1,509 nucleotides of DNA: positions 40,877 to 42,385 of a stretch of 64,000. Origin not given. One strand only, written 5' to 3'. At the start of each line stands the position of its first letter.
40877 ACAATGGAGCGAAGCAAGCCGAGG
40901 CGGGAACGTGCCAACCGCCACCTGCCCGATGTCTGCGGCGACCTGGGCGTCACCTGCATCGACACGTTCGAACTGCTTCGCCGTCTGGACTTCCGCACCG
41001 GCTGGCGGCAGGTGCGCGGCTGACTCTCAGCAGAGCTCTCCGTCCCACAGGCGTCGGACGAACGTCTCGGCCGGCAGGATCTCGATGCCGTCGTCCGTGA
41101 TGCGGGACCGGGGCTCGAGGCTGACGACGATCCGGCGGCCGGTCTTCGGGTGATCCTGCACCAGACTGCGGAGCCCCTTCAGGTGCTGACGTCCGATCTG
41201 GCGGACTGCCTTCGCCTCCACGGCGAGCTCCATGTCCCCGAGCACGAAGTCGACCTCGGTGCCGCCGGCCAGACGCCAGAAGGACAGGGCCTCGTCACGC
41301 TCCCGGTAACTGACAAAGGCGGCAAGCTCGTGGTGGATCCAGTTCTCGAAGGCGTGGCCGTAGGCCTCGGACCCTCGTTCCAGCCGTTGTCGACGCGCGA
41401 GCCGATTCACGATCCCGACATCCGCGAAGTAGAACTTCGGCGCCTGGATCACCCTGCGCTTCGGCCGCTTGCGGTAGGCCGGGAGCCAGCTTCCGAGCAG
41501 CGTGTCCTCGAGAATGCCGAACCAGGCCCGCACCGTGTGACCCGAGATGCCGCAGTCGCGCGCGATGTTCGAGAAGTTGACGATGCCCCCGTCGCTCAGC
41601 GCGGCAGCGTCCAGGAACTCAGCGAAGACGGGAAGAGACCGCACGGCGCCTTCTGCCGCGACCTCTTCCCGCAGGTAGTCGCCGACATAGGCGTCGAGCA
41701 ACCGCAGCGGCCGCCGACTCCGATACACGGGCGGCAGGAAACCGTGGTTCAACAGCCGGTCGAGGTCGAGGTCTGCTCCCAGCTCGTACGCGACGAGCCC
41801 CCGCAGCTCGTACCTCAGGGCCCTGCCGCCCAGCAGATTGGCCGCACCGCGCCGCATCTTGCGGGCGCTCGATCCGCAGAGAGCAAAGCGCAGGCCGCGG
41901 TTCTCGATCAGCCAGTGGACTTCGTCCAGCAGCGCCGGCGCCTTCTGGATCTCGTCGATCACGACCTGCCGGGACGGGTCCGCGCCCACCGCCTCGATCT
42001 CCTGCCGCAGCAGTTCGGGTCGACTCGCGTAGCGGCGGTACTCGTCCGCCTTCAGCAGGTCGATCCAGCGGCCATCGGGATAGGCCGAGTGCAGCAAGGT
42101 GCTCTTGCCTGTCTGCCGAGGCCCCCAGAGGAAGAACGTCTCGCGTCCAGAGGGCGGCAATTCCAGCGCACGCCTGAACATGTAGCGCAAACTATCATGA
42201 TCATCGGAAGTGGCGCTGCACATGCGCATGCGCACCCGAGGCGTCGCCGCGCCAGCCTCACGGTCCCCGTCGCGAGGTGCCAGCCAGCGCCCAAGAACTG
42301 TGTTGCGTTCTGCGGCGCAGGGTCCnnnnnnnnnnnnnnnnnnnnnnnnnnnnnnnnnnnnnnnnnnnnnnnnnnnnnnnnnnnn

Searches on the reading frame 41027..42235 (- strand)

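Call 51: search_protein_families(library=pfam, proteins=[window:41027-42235:-], max_evalue=0.001)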
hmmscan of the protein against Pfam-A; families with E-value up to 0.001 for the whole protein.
window:41027-42235:- (402 aa): 2 families
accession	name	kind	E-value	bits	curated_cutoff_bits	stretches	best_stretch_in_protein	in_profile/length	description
PF13635.12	DUF4143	-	6.2e-30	104.5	28.1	1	190-343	2-159/160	Domain of unknown function (DUF4143)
PF13173.12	AAA_14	-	2.2e-16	60.5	27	1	33-151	4-127/129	AAA domain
